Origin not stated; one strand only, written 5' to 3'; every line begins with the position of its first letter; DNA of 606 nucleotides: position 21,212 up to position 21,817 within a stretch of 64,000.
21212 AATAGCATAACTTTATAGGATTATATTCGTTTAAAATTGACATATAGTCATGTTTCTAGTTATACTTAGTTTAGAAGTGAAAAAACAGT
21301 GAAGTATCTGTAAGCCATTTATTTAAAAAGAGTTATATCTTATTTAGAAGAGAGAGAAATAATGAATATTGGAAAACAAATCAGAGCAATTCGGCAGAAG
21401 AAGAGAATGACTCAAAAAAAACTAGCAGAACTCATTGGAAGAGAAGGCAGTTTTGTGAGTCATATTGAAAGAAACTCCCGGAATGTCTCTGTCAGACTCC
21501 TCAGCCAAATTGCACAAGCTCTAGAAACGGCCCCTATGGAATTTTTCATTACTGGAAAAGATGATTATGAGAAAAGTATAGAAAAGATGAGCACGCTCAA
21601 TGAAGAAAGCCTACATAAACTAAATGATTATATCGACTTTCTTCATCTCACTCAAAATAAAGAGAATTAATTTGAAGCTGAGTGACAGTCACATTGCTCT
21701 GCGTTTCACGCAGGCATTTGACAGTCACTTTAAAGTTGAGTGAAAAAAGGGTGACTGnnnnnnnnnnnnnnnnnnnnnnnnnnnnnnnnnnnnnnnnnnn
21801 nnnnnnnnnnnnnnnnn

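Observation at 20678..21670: XRE regulator divergent from two tandem 47-aa hydrophobic peptide genes sharing a palindromic -35/operator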

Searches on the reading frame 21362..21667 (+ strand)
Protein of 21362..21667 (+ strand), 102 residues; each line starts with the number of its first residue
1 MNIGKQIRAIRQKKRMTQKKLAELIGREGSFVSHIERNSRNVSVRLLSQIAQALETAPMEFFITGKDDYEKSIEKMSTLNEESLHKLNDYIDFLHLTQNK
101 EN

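Call 3: search_protein_families(library=pfam, proteins=[window:21362-21667:+], max_evalue=1)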
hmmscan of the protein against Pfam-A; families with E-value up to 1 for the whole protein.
seq(102 aa): 10 families
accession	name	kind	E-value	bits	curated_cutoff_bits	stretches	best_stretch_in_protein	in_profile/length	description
PF01381.28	HTH_3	-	9.7e-10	38.8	23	1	7-58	1-52/55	Helix-turn-helix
PF13560.12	HTH_31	-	2.8e-08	34.4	27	1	4-58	3-58/64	Helix-turn-helix domain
PF13443.12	HTH_26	-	1.1e-05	26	22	1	7-64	2-60/63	Cro/C1-type HTH DNA-binding domain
PF12844.13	HTH_19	-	3.7e-05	24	30.2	1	4-55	1-52/64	Helix-turn-helix domain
PF00013.35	KH_1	-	0.00022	21.3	21.5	1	19-68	9-55/66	KH domain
PF11735.13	CAP59_mtransfer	-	0.0029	17.7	28.8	1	20-92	24-93/242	Cryptococcal mannosyltransferase 1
PF13744.12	HTH_37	-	0.01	16.1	27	1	3-54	19-71/80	Helix-turn-helix domain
PF14687.11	DUF4460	-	0.022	15.2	25.5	1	54-98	10-54/110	Domain of unknown function (DUF4460)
PF22675.2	KH-I_KHDC4-BBP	-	0.073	13.4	30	1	22-65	9-58/76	KHDC4/BBP-like, KH-domain type I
PF17473.7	DUF5426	-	0.11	13.3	26.7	1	30-94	67-127/137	Family of unknown function (DUF5426)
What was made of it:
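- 21362..21670 (+): XRE-family HTH repressor, 102 aa: HTH at residues 1-65 plus a conserved C-terminal helical tail. Pfam HTH_3 scores 38.8 bits against a 23-bit cut-off (call 3).
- Checked: The gene at 21362-21670 (+) scores 38.8 bits against Pfam HTH_3, above the 23-bit cut-off (call 3).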

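Call 4: search_protein_families(library=ncbifam, proteins=[window:21362-21667:+], max_evalue=1)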
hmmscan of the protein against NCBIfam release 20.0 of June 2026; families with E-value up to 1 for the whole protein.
seq(102 aa): 19 families
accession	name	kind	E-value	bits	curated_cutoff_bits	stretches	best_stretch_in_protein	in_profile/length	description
NF006015.0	PRK08154.1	subfamily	8.1e-11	41.6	204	1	2-74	30-101/314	anaerobic benzoate catabolism transcriptional regulator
NF041951.1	phage_RstR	subfamily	9.7e-09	35.5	80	1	1-100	1-105/108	RstR family transcriptional repressor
TIGR03070.1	couple_hipB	subfamily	7.9e-08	32.1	71.65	1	2-54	2-54/58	type II toxin-antitoxin system Y4mF family antitoxin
NF047948.1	male_kill_WMK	equivalog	1.4e-07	31.3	300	1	2-81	162-240/300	WO male-killing family protein Wmk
NF010465.0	PRK13890.1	equivalog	9.9e-07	28.9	96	1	9-78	12-80/121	conjugal transfer protein TrbA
NF046032.1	TransRegSlrRBacil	equivalog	1.3e-06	28.6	250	1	3-64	2-64/149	HTH-type transcriptional regulator SlrR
NF007408.0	PRK09943.1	equivalog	1.3e-06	28.1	211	1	2-71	7-76/185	HTH-type transcriptional regulator PuuR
NF038139.1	Reg_Aceta_RamB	equivalog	1.5e-06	27.2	700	1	3-64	3-63/465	acetate metabolism transcriptional regulator RamB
NF041575.1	antitoxPezA_Strep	equivalog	1.9e-06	28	290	1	3-75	2-72/158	type II toxin-antitoxin system antitoxin PezA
NF007257.0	PRK09706.1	subfamily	6.7e-06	26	101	1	3-70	6-72/135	transcriptional repressor DicA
NF007271.0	PRK09726.1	equivalog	8.2e-06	25.7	79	1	5-57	15-67/88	type II toxin-antitoxin system antitoxin HipB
TIGR03830.1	CxxCG_CxxCG_HTH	subfamily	3.2e-05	23.7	61.8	1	3-45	66-108/127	type II TA system antitoxin MqsA family protein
TIGR00270.2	TIGR00270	equivalog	0.00027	20.8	110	1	4-60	77-133/159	multiprotein bridging factor aMBF1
NF003162.0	PRK04140.1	equivalog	0.0011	18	263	1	40-100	254-312/317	transcriptional regulator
NF041677.1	trans_regClgR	equivalog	0.0083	16.2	170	1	3-77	9-82/113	transcriptional regulator ClgR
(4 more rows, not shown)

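Call 10: find_encoding_contigs(protein=window:21362-21667:+, flank=6000)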
Protein seq(102 aa) (102 aa): 1 contig read that carries it; 1 place shown.
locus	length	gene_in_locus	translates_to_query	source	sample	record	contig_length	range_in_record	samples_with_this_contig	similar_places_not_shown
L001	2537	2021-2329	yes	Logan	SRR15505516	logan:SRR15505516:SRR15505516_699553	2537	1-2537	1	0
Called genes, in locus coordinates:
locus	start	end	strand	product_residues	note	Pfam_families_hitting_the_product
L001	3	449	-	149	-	?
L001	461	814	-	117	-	PF01925:TauE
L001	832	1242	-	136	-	PF00075:RNase_H, PF13456:RVT_3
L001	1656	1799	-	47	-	-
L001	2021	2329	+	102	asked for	PF13560:HTH_31, PF01381:HTH_3, PF13443:HTH_26 (weak)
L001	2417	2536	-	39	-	?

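Call 42: search_protein_families(library=padloc, proteins=[window:21362-21667:+], max_evalue=1)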
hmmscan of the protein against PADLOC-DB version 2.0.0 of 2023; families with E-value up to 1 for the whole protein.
seq(102 aa): 26 families (the best 25 are shown)
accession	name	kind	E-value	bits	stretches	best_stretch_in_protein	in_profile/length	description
PDLC02926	HTH_VI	-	5.4e-15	53.4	1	2-84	1-81/92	-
PDLC03665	Control_protein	-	1.2e-11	42.7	1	3-61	9-68/77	control protein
PDLC04142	capH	-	7.2e-11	41.1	1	2-65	6-68/103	capH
PDLC03664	Control_protein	-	1.9e-09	35.8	1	3-62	14-73/74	control protein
PDLC03668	Control_protein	-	5.8e-09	34.4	1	7-62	13-68/79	control protein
PDLC03953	RmrA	-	2.3e-08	31.7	1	4-69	7-71/373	-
PDLC03666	Control_protein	-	1.9e-07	29.4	1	3-62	7-66/77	control protein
PDLC04775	PDC-M69A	-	2.2e-07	29.3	1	2-91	7-97/113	-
PDLC03949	RmrA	-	4.2e-07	27.2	1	5-66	5-65/363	-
PDLC03952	RmrA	-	5.7e-07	26.7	1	4-68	24-87/395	-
PDLC03946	RmrA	-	7.6e-07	26.2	1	5-68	5-66/357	-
PDLC03671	Control_protein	-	1.2e-06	26.7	1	5-57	17-69/84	control protein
PDLC03954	RmrA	-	9.7e-06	22.7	1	4-68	12-75/380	-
PDLC03955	RmrA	-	1.6e-05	22.3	1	9-67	27-84/371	-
PDLC03951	RmrA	-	1.6e-05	22.1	1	5-70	11-75/400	-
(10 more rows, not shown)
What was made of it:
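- XRE scores against generic defence-associated HTH models such as capH and R-M control proteins (call 42).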

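Call 43: search_protein_families(library=phrogs, proteins=[window:21362-21667:+], max_evalue=1)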
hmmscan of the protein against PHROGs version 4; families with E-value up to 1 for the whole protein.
seq(102 aa): 34 families (the best 25 are shown)
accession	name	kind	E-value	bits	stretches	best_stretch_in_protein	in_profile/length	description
phrog_5823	-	transcription regulation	5.3e-12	46.6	1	1-66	5-70/404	transcriptional regulator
phrog_3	-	transcription regulation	1.5e-09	39.2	1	1-82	87-165/430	transcriptional repressor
phrog_2439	-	transcription regulation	1.7e-09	38.1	1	3-78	8-82/367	transcriptional regulator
phrog_8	-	transcription regulation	2e-09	38.3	1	1-75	75-228/346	transcriptional regulator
phrog_1373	-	transcription regulation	3.2e-09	38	1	3-54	64-115/166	transcriptional regulator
phrog_7241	-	transcription regulation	1e-08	36.3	1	6-58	65-117/122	transcriptional regulator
phrog_4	-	transcription regulation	3.1e-08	34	1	1-75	135-204/400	transcriptional repressor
phrog_2967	-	transcription regulation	2.4e-07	31.5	1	2-88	10-91/225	transcriptional regulator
phrog_147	-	transcription regulation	2.5e-05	25.6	1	1-52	3-55/100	transcriptional regulator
phrog_2328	-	transcription regulation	3e-05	24.8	1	3-70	16-82/128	transcriptional repressor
phrog_2104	-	unknown function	0.00034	21.8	1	5-41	42-78/103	-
phrog_2339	-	DNA, RNA and nucleotide metabolism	0.00044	21.2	1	4-56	27-80/98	HTH DNA binding protein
phrog_35195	-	unknown function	0.00054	20.6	1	1-81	1-80/159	-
phrog_4779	-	transcription regulation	0.00068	21.1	1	3-55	3-57/98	transcriptional regulator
phrog_1994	-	DNA, RNA and nucleotide metabolism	0.0018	19.2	1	6-98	3-97/170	DNA binding protein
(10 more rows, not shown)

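Call 47: find_homologous_proteins(query=window:21362-21667:+, max_evalue=1e-8)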
Query seq(102 aa) (102 aa): 7 proteins with E <= 1e-8 among 7 candidates.
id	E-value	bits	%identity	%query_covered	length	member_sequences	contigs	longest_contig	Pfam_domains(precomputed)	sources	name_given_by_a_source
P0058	6.6e-58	210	100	100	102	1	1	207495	PF01381.29,PF13560.13,PF13443.13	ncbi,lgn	-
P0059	3.4e-34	135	68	98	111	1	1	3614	PF12844.14,PF01381.29,PF13560.13,PF13443.13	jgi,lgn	-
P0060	1.1e-30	123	58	100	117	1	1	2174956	PF12844.14,PF01381.29,PF13560.13,PF13443.13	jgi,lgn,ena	-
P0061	1.6e-27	113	57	98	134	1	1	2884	PF01381.29,PF13560.13,PF13443.13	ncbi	-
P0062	4.1e-17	80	46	92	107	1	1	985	PF12844.14,PF01381.29,PF13560.13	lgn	-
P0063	2.4e-15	74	46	92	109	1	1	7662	PF12844.14,PF01381.29,PF13560.13,PF13443.13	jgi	-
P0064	4.6e-14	70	44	92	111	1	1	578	PF12844.14,PF01381.29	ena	-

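Call 48: find_encoding_contigs(protein=P0063, flank=5000, max_places=2)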
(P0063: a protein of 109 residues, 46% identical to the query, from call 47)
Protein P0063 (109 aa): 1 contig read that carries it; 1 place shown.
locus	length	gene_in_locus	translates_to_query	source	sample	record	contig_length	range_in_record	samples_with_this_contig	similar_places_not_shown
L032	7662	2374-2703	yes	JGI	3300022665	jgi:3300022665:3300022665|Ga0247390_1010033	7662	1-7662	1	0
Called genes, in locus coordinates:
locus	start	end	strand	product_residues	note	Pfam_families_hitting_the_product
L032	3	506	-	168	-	?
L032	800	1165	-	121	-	PF01925:TauE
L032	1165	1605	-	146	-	PF00075:RNase_H, PF13456:RVT_3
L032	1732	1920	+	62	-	-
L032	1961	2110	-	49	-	-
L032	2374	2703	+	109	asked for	PF12844:HTH_19, PF13560:HTH_31, PF01381:HTH_3, PF13443:HTH_26 (weak)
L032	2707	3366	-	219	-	PF25087:GMPPB_C (weak), PF00132:Hexapep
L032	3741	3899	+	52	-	-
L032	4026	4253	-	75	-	PF26688:RHH_12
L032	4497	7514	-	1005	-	-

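Call 49: find_encoding_contigs(protein=P0059, flank=5000, max_places=2)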
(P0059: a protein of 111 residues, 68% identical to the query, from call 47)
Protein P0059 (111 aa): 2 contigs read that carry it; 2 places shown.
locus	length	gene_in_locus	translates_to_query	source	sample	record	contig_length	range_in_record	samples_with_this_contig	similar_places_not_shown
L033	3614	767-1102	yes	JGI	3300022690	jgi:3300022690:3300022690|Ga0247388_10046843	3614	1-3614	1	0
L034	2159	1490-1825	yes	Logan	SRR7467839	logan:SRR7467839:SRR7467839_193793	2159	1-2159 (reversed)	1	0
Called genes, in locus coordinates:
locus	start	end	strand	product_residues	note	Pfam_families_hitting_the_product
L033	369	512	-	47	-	-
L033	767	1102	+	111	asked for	PF12844:HTH_19, PF13560:HTH_31 (weak), PF01381:HTH_3, PF13443:HTH_26 (weak)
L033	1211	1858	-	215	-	PF25087:GMPPB_C (faint), PF14602:Hexapep_2 (faint), PF00132:Hexapep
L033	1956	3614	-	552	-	?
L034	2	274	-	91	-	?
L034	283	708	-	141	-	PF00075:RNase_H, PF13456:RVT_3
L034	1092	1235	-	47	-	-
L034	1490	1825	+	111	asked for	PF12844:HTH_19, PF13560:HTH_31 (weak), PF01381:HTH_3, PF13443:HTH_26 (weak)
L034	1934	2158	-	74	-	?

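Call 50: find_encoding_contigs(protein=P0061, flank=5000, max_places=2)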
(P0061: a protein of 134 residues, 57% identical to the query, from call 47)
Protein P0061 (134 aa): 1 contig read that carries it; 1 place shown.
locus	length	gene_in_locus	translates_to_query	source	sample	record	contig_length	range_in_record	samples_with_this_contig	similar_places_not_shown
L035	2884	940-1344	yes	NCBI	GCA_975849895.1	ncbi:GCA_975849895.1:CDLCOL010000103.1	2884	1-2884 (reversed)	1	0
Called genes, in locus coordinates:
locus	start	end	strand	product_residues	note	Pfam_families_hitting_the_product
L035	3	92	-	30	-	?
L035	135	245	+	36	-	-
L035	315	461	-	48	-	-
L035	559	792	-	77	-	-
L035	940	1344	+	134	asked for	PF13560:HTH_31, PF01381:HTH_3, PF13443:HTH_26 (faint)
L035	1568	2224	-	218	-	PF14602:Hexapep_2 (faint), PF25087:GMPPB_C (faint), PF00132:Hexapep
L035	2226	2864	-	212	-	PF06415:iPGM_N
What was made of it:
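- Every XRE homologue whose context was read sits at this locus (calls 47-50).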
